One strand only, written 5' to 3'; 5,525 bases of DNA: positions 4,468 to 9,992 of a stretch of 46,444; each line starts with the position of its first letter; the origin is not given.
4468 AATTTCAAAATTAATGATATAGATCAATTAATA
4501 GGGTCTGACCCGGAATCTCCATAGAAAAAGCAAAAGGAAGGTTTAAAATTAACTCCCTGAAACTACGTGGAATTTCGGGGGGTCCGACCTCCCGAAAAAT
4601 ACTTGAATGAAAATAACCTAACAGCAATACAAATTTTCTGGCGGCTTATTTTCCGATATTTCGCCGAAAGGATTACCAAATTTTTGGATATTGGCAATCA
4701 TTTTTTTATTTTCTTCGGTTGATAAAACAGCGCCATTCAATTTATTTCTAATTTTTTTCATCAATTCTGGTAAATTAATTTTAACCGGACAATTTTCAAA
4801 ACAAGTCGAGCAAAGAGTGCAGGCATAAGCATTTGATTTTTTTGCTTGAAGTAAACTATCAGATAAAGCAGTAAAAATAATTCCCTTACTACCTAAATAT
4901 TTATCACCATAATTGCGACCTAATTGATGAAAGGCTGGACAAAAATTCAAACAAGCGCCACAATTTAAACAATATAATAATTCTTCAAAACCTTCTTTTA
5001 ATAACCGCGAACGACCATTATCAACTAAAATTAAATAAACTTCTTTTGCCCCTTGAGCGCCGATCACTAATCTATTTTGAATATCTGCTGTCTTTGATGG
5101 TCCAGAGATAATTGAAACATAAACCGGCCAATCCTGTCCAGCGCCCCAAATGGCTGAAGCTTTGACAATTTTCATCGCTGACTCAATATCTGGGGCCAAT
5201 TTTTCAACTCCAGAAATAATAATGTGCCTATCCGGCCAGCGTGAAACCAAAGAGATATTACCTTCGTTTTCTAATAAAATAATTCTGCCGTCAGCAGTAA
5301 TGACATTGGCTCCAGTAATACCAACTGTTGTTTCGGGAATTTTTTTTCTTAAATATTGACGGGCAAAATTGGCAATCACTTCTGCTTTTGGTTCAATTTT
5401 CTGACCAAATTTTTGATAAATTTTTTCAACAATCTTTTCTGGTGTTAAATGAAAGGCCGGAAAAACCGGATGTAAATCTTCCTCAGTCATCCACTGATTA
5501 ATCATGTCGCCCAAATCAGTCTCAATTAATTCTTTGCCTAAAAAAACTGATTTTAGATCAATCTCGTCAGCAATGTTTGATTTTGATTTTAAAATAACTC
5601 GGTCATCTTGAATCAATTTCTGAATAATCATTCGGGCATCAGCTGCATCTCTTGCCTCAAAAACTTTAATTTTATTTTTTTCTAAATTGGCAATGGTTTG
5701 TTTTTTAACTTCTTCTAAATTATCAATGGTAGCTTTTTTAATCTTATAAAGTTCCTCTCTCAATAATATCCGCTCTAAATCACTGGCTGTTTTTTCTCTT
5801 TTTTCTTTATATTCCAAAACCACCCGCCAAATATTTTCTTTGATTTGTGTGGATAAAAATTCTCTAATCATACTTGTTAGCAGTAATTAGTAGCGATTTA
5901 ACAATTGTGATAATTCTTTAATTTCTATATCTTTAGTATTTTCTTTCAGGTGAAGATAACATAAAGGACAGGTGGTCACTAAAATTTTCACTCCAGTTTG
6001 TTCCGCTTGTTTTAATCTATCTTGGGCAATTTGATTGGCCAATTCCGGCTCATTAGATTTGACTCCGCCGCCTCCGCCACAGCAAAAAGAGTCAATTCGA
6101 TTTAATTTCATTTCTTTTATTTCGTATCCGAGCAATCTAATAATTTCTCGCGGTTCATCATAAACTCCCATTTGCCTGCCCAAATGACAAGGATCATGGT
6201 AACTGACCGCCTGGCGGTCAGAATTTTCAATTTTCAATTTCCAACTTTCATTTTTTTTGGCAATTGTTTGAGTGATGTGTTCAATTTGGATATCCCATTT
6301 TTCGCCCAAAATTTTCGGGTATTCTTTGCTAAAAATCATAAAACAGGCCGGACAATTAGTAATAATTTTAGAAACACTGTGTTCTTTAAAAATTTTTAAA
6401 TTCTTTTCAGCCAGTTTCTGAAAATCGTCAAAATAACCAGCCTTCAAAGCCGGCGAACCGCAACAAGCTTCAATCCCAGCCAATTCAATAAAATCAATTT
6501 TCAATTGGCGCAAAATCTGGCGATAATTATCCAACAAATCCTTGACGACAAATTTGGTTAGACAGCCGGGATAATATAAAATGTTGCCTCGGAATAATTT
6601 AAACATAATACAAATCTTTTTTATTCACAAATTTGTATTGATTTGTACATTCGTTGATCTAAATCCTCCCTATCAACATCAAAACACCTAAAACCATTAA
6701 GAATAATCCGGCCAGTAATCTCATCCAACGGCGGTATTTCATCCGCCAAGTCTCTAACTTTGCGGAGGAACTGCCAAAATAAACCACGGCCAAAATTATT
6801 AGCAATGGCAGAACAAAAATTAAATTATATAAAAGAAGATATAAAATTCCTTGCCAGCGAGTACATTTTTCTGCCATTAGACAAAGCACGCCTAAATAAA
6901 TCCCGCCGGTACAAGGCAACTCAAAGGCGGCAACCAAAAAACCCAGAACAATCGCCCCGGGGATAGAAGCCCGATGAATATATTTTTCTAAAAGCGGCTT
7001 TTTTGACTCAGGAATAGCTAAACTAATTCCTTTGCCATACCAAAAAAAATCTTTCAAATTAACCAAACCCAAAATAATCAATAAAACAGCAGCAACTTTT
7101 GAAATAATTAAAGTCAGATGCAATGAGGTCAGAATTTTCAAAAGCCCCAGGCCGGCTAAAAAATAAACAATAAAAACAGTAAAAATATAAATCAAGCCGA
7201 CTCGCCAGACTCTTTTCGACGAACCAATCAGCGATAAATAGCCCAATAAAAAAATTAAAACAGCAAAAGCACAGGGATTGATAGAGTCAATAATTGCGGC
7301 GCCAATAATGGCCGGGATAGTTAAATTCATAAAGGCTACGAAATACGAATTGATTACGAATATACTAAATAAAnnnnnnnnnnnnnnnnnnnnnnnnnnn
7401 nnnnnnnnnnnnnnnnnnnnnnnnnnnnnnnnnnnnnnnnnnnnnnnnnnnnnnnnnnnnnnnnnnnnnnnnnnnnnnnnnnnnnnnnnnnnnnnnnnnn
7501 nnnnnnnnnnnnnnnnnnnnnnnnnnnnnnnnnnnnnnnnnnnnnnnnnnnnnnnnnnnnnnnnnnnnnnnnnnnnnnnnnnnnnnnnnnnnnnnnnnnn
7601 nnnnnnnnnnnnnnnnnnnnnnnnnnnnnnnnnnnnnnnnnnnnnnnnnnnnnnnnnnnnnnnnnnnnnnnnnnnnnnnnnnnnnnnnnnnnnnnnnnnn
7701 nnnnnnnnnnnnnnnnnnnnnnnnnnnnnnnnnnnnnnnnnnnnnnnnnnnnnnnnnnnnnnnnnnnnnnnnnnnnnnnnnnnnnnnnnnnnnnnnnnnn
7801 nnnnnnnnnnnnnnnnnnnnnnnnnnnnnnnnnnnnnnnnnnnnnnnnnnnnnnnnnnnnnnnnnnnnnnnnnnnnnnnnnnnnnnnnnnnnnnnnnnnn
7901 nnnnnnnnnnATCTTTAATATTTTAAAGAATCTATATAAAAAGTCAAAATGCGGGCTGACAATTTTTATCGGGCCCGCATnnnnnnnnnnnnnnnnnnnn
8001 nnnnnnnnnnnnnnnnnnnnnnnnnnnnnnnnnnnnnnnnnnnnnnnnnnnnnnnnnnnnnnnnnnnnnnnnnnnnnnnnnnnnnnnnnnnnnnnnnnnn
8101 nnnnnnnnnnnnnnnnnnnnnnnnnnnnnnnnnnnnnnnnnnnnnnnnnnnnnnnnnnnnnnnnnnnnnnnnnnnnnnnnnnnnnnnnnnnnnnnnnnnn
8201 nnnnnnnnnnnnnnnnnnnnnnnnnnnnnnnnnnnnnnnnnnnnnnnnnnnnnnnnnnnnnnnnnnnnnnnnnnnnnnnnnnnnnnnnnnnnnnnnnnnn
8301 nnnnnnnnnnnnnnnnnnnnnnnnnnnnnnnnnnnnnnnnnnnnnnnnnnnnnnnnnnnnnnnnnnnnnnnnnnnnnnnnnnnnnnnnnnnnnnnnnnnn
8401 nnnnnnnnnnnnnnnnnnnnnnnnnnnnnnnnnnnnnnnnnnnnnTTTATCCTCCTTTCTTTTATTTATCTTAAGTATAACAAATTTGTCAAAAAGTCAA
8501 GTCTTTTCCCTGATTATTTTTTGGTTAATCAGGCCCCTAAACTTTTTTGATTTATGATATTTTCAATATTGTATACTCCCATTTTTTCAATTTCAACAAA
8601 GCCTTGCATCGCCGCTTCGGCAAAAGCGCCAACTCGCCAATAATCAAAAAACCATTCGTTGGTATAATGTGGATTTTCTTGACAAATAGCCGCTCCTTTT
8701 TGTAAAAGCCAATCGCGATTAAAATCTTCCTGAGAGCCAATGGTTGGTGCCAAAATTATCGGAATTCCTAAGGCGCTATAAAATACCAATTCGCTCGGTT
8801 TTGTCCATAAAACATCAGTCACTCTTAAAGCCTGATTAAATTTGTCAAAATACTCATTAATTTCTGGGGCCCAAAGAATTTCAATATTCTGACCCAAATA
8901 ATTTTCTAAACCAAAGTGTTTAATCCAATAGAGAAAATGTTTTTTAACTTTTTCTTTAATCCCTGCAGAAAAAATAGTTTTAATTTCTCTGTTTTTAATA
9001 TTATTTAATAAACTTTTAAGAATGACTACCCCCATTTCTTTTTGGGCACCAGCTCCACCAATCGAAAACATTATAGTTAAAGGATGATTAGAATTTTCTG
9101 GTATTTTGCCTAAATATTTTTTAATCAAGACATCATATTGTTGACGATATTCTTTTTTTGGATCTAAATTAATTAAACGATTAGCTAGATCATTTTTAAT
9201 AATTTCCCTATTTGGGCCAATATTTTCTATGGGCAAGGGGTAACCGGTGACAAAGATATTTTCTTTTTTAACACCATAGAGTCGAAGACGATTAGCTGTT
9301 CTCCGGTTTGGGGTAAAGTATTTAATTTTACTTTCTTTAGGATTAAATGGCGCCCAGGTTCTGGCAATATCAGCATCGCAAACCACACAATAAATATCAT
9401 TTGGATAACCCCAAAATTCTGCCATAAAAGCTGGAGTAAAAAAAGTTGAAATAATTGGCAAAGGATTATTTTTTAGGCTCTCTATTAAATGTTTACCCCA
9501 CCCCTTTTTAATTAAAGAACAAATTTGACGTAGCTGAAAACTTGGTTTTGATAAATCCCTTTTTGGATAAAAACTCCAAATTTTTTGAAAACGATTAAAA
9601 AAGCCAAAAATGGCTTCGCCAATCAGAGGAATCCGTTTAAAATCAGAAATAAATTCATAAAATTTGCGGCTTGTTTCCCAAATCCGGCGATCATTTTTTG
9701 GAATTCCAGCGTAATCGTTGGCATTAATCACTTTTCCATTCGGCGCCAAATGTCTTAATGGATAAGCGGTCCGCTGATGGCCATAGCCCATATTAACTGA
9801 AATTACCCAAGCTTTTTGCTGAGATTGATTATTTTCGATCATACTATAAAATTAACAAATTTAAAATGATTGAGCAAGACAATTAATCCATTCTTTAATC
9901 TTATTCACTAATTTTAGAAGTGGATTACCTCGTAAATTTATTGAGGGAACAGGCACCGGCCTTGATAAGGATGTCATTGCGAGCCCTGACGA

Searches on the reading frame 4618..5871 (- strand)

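Call 74: search_protein_families(library=pfam, proteins=[window:4618-5871:-], max_evalue=0.00001)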
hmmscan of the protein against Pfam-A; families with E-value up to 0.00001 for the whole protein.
window:4618-5871:- (417 aa): 3 families
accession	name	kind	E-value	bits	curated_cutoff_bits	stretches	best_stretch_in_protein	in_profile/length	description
PF02589.21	LUD_dom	-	1.8e-40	139.2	22.6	1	57-283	2-189/189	LUD domain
PF13183.11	Fer4_8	-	1.1e-11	45.5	27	1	297-365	1-68/68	4Fe-4S dicluster domain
PF13237.11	Fer4_10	-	3.8e-08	33.6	25.5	0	300-320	8-22/53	4Fe-4S dicluster domain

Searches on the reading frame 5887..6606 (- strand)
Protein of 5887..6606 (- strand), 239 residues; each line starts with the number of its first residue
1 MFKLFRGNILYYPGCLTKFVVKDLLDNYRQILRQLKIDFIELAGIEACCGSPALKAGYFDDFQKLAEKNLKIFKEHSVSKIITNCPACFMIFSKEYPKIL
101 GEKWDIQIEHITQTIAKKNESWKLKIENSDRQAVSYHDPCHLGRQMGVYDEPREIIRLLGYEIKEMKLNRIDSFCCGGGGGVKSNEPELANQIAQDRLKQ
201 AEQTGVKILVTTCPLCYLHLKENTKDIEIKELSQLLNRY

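Call 90: search_protein_families(library=pfam, proteins=[window:5887-6606:-], max_evalue=0.0001)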
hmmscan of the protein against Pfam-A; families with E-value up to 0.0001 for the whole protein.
window:5887-6606:- (239 aa): 1 family
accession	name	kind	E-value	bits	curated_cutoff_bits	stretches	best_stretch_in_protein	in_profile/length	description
PF02754.22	CCG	-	7.4e-37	125.8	20.6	2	134-221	1-85/85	Cysteine-rich domain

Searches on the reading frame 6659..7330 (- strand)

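Call 90: search_protein_families(library=pfam, proteins=[window:6659-7330:-], max_evalue=0.0001)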
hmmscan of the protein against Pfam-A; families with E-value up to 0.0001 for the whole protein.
window:6659-7330:- (223 aa): 1 family
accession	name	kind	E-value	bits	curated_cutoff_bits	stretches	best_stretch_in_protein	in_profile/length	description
PF11139.14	SfLAP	-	1e-09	38.6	35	1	9-219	2-208/213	Sap, sulfolipid-1-addressing protein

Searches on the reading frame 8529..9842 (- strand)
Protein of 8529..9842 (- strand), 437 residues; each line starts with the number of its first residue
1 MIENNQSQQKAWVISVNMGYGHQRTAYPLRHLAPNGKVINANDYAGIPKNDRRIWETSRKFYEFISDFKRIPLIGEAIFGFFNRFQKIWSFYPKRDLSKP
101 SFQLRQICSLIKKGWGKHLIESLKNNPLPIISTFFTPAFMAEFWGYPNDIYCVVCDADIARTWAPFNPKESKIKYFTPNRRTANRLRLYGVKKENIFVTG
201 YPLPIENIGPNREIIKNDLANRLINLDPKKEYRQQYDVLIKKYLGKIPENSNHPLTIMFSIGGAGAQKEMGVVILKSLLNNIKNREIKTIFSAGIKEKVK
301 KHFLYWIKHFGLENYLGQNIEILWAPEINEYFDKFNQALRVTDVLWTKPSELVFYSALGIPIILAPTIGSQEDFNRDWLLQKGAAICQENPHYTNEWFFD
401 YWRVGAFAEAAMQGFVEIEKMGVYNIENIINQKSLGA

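Call 13: search_protein_families(library=pfam, proteins=[window:8529-9842:-], max_evalue=0.00001)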
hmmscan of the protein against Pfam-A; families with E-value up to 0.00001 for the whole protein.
window:8529-9842:- (437 aa): 1 family
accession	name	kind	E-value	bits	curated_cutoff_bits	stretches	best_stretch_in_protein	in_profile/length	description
PF22053.2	DUF6938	-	6.1e-14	52.6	27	1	250-374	33-174/236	Domain of unknown function (DUF6938)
